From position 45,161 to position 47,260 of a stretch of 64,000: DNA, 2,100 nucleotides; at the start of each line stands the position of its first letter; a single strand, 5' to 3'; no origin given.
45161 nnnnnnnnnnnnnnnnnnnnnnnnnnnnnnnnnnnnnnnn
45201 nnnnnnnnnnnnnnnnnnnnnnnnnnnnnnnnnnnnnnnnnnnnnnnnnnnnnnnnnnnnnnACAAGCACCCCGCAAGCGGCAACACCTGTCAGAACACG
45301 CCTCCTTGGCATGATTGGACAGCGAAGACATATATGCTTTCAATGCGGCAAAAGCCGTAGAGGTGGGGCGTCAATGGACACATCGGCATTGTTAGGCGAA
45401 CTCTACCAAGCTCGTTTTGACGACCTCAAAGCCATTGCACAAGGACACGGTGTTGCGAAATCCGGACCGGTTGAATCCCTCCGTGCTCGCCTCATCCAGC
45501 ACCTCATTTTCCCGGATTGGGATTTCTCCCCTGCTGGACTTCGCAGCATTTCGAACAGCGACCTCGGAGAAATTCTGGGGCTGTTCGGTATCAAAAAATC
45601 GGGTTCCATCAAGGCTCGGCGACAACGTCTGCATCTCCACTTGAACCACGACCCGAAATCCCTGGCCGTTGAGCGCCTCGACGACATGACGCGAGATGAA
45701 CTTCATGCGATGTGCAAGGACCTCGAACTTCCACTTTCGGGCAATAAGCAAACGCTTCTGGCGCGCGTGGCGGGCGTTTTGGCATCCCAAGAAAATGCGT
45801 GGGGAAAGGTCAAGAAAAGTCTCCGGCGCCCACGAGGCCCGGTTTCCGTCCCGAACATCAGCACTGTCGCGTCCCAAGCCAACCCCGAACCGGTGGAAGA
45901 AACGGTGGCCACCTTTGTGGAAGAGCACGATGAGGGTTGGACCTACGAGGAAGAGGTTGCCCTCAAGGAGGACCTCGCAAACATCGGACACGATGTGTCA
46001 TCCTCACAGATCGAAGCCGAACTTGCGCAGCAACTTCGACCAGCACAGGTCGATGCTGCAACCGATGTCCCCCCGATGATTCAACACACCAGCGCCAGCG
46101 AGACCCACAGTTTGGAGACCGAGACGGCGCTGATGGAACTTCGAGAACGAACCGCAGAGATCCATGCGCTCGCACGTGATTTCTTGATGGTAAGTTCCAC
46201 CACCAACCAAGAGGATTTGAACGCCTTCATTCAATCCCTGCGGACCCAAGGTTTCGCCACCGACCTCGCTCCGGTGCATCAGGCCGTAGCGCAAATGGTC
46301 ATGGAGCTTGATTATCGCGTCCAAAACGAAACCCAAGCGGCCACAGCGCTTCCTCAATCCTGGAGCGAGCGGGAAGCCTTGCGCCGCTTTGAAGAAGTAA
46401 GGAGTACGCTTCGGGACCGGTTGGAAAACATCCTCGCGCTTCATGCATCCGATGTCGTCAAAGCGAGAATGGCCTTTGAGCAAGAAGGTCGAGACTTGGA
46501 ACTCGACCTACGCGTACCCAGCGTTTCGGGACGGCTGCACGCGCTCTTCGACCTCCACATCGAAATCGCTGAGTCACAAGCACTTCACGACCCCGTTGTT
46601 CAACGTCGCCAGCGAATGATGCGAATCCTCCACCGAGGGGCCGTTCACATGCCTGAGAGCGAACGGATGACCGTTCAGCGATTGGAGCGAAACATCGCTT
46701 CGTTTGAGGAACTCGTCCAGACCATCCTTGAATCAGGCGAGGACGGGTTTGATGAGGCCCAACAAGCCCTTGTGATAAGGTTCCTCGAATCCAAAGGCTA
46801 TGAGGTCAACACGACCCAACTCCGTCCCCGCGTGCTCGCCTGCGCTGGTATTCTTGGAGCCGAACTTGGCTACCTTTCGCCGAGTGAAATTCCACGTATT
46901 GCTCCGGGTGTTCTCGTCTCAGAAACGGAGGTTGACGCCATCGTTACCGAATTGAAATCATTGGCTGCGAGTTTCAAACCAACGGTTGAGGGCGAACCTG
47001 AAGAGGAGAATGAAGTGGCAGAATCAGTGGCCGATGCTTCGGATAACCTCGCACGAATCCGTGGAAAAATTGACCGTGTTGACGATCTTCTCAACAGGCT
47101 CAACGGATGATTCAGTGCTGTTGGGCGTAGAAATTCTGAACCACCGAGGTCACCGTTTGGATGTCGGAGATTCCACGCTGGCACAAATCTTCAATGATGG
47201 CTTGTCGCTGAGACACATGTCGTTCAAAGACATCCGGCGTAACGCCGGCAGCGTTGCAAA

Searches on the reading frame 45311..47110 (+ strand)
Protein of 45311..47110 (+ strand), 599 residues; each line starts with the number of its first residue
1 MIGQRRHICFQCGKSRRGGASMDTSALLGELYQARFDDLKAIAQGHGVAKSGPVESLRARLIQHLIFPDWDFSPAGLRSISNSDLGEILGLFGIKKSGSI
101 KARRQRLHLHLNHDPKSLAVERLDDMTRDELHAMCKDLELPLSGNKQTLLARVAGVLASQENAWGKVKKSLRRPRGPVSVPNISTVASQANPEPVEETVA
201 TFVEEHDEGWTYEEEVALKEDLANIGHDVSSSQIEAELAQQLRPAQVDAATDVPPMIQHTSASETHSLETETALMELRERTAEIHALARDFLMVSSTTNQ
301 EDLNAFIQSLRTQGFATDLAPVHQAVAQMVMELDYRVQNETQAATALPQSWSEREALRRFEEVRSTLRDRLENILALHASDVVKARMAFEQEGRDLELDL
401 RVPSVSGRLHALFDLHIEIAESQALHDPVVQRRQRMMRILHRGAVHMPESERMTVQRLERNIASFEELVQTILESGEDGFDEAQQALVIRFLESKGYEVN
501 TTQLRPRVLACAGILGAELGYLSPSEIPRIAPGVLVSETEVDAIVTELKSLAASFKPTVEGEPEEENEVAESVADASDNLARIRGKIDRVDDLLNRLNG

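Call 58: search_protein_families(library=pfam, proteins=[window:45311-47110:+], max_evalue=0.00001)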
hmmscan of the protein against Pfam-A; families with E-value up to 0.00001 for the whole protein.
window:45311-47110:+ (599 aa): 2 families
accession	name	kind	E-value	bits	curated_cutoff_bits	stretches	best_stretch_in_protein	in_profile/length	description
PF18953.6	SAP_new25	-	1.2e-08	34.8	26.3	0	128-161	10-43/51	SAP domain-containing new25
PF02037.33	SAP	-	9.2e-07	28.8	23.9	0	123-153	2-32/37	SAP domain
